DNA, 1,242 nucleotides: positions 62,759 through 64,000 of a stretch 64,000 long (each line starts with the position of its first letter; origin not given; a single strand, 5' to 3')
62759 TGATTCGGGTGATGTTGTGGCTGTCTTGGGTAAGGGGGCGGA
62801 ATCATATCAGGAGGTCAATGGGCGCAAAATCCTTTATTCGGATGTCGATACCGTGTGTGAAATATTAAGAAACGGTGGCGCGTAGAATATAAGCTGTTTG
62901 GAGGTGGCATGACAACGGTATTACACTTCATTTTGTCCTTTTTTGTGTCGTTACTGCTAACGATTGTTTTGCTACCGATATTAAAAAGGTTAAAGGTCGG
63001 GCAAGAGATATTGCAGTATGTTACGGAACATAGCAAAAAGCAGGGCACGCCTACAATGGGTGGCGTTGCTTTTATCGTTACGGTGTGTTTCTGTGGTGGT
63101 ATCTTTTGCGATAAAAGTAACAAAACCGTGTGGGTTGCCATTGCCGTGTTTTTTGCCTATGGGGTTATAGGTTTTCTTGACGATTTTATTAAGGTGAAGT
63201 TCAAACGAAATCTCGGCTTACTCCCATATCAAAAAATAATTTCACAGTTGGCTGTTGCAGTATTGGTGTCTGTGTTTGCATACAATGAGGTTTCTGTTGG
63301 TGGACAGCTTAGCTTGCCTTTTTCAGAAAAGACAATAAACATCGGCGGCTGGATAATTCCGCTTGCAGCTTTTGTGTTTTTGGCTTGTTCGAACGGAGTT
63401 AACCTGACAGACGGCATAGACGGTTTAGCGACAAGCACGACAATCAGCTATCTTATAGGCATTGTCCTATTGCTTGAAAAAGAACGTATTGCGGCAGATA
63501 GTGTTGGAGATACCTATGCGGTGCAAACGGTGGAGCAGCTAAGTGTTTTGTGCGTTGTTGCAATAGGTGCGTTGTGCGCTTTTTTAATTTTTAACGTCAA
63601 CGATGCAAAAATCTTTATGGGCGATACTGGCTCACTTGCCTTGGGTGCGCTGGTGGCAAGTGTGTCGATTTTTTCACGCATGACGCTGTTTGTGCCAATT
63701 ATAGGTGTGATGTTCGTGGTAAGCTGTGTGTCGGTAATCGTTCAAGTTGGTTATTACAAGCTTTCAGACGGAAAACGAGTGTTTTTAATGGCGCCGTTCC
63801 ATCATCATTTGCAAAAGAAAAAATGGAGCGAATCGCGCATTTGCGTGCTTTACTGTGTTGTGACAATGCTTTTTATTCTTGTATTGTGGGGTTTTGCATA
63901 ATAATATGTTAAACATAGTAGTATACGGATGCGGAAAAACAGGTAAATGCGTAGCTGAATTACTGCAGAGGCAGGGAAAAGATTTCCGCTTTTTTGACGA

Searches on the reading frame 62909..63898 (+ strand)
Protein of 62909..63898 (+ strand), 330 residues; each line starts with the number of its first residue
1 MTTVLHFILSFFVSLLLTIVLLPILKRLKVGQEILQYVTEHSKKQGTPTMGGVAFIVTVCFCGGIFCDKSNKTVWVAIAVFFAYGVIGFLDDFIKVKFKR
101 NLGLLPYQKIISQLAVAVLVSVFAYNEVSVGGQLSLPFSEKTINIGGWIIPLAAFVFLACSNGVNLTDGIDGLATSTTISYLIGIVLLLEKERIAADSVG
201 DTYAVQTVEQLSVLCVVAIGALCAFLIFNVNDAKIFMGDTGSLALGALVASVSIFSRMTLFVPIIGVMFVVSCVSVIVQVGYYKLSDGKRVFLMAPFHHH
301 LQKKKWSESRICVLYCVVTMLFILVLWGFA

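Call 62: search_protein_families(library=pfam, proteins=[window:62909-63898:+], max_evalue=0.00001)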
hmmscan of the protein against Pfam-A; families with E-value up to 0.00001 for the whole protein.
window:62909-63898:+ (330 aa): 2 families
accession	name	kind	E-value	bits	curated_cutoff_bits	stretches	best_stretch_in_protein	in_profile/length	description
PF00953.26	Glycos_transf_4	-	4.9e-32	111.6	27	1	75-255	2-158/160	Glycosyl transferase family 4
PF10555.14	MraY_sig1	-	7.3e-06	25.6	20.1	1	44-56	1-13/13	Phospho-N-acetylmuramoyl-pentapeptide-transferase signature 1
